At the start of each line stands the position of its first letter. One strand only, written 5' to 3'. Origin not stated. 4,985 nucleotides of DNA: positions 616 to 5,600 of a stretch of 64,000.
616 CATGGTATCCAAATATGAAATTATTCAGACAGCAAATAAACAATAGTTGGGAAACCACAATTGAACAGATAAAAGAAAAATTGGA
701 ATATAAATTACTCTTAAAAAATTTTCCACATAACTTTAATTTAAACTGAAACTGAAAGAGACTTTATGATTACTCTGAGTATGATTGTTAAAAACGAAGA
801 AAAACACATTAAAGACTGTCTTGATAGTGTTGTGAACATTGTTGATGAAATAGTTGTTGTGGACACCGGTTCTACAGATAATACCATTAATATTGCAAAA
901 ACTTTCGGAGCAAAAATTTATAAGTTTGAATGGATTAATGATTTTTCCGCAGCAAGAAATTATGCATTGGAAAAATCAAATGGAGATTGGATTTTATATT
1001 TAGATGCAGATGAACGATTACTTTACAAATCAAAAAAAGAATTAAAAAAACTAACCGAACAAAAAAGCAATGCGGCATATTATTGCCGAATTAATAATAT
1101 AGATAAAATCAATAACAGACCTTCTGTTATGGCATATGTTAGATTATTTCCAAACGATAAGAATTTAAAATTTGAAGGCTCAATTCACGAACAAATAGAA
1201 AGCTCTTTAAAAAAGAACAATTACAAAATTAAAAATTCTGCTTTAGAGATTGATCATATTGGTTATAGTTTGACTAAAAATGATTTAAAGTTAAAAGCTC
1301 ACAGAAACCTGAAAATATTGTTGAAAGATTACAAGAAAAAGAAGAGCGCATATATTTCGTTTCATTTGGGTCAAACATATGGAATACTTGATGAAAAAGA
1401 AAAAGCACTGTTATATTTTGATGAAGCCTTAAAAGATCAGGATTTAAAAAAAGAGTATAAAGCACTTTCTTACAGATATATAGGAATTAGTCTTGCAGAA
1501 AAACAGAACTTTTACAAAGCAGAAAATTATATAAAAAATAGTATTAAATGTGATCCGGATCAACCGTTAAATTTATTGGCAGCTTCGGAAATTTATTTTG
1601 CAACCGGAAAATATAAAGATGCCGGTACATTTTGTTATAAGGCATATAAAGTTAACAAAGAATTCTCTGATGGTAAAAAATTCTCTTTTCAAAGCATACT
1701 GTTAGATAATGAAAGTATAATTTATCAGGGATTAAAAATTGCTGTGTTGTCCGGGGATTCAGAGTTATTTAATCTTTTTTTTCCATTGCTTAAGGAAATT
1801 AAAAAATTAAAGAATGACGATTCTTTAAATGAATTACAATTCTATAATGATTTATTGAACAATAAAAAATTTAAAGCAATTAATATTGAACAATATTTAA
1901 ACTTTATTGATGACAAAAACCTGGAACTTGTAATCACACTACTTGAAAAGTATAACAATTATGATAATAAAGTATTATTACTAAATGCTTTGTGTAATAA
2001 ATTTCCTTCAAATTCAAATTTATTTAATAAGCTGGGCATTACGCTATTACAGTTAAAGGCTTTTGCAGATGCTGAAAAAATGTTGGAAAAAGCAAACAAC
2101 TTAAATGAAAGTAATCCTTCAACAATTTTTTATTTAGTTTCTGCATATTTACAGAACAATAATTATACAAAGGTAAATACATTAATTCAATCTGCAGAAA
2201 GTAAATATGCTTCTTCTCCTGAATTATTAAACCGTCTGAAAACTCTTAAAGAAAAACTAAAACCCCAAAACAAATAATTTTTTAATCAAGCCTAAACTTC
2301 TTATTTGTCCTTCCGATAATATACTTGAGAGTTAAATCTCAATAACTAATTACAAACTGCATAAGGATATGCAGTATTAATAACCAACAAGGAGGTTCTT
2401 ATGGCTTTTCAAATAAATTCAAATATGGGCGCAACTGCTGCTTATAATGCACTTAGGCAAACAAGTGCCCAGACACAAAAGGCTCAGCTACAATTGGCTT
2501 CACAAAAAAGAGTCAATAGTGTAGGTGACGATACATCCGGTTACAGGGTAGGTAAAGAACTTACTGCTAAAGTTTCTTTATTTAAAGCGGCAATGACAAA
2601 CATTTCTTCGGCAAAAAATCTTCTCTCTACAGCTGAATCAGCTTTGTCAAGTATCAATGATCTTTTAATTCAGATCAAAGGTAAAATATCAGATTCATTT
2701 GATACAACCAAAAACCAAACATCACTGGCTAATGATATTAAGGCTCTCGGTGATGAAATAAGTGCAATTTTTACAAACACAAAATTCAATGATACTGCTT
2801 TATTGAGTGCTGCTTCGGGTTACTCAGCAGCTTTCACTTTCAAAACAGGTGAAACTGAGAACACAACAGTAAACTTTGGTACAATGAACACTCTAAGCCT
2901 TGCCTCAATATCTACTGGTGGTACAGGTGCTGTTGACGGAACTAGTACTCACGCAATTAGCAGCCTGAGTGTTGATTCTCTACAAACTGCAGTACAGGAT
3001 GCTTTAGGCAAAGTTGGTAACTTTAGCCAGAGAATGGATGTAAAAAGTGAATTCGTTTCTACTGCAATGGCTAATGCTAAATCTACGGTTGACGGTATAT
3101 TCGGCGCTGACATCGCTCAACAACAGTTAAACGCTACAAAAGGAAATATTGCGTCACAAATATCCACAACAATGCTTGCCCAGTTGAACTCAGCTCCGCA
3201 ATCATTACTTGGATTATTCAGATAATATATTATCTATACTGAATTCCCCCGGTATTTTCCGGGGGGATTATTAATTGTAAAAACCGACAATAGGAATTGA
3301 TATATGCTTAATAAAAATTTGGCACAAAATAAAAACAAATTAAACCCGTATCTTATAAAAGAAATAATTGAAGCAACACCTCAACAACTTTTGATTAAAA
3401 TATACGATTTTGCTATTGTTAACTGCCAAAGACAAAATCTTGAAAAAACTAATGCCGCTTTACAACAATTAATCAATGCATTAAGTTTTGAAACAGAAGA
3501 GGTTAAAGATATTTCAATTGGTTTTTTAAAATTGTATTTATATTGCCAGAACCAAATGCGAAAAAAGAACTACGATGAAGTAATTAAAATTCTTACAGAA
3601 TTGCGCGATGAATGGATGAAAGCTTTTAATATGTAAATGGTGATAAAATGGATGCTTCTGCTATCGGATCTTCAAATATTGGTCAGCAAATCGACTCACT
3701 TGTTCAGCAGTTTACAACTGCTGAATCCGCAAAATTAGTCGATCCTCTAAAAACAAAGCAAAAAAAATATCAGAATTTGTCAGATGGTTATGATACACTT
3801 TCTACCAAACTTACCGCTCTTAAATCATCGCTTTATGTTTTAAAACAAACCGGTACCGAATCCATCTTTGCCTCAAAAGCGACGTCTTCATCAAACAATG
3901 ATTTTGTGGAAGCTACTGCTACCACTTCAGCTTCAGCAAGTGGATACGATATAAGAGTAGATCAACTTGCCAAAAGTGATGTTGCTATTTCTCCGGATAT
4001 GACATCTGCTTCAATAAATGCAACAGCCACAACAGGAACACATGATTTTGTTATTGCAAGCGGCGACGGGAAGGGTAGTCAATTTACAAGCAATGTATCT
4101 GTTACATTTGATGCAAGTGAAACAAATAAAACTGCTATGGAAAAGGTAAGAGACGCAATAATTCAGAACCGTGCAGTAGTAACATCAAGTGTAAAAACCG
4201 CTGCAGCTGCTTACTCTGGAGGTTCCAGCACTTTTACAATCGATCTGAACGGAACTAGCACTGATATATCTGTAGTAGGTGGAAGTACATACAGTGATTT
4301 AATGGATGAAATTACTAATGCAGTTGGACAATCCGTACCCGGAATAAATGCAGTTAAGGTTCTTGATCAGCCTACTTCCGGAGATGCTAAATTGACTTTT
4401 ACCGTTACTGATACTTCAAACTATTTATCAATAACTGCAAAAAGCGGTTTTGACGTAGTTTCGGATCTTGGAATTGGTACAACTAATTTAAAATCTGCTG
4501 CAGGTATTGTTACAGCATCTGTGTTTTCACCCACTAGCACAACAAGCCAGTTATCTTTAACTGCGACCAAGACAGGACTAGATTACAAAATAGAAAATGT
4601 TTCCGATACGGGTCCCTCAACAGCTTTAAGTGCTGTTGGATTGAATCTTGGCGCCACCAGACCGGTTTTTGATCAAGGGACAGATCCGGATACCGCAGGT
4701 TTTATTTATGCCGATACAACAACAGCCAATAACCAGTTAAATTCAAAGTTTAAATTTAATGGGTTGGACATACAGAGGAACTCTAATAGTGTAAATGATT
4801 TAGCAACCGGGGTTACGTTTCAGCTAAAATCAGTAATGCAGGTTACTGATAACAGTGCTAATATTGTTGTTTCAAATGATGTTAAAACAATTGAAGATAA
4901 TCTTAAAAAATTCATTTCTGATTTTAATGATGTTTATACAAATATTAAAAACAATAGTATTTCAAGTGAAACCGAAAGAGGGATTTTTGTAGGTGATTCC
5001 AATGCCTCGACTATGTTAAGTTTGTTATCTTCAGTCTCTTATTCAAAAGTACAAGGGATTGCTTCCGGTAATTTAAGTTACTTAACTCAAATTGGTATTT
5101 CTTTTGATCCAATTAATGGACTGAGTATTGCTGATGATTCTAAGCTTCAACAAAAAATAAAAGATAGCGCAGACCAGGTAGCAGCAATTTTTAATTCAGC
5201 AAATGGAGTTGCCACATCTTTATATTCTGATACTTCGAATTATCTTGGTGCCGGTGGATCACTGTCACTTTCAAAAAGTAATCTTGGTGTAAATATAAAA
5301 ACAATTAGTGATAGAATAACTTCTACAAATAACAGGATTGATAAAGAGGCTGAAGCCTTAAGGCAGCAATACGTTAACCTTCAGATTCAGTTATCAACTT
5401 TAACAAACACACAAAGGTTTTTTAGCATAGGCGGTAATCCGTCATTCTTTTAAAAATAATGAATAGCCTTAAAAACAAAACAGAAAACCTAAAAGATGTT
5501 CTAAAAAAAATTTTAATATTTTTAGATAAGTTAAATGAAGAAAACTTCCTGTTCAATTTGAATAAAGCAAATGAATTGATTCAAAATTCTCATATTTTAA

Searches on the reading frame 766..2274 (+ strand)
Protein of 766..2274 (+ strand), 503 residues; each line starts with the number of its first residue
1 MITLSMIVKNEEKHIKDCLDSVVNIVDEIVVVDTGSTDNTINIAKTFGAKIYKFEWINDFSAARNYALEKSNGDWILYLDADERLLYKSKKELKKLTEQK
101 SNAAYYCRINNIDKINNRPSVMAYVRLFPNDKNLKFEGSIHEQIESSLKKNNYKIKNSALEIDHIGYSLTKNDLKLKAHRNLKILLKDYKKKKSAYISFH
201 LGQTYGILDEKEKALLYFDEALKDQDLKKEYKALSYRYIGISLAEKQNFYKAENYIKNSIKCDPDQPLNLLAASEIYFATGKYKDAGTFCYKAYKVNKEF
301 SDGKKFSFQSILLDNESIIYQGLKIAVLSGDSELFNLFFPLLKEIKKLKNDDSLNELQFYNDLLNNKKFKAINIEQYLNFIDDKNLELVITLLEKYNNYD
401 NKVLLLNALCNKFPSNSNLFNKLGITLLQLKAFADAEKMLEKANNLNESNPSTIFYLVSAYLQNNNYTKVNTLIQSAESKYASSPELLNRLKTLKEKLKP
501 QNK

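Call 27: search_protein_families(library=pfam, proteins=[window:766-2274:+], max_evalue=0.001)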
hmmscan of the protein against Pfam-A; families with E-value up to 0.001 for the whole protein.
window:766-2274:+ (503 aa): 11 families
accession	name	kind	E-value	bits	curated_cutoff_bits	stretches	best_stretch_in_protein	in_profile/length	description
PF00535.33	Glycos_transf_2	-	9.5e-22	78.1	23.3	1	6-133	4-140/168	Glycosyl transferase family 2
PF13428.12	TPR_14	-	6.8e-08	32.9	23.5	0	455-491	5-41/44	Tetratricopeptide repeat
PF07719.23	TPR_2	-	7.3e-08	32.4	27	0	197-223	3-29/34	Tetratricopeptide repeat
PF13424.12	TPR_12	-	1.6e-07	31.8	30.1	0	418-443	46-71/77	Tetratricopeptide repeat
PF13704.12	Glyco_tranf_2_4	-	2.7e-07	31.4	27.5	1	9-96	1-97/98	Glycosyl transferase family 2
PF14559.12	TPR_19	-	7.6e-07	29.8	25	0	427-486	1-60/68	Tetratricopeptide repeat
PF00515.34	TPR_1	-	9.8e-07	28.8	27.8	0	199-223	5-29/34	Tetratricopeptide repeat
PF13432.12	TPR_16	-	8.6e-05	23.3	32.7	0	240-294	4-58/65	Tetratricopeptide repeat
PF13181.12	TPR_8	-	0.00017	22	25.7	0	199-223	5-29/34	Tetratricopeptide repeat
PF13431.12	TPR_17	-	0.00027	21.4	24.4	0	409-437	5-33/34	Tetratricopeptide repeat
PF13374.12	TPR_10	-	0.00054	20.3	27.5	0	421-443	6-28/42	Tetratricopeptide repeat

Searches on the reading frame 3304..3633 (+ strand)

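Call 27: search_protein_families(library=pfam, proteins=[window:3304-3633:+], max_evalue=0.001)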
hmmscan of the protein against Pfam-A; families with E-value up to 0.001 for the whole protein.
window:3304-3633:+ (110 aa): 1 family
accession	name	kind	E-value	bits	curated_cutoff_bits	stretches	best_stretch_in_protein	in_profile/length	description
PF02561.19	FliS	-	4.3e-07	30.6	26.7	1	43-107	45-114/115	Flagellar protein FliS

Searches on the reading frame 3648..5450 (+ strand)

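Call 27: search_protein_families(library=pfam, proteins=[window:3648-5450:+], max_evalue=0.001)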
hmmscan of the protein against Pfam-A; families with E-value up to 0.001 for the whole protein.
window:3648-5450:+ (601 aa): 2 families
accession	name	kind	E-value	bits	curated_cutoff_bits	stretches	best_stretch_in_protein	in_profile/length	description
PF07195.17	FliD_C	-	9.4e-38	130.4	25.4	1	365-583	3-232/236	Flagellar hook-associated protein 2 C-terminus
PF02465.23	FliD_N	-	9.1e-17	61.9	24.8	1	13-111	3-97/97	Flagellar hook-associated protein 2 N-terminus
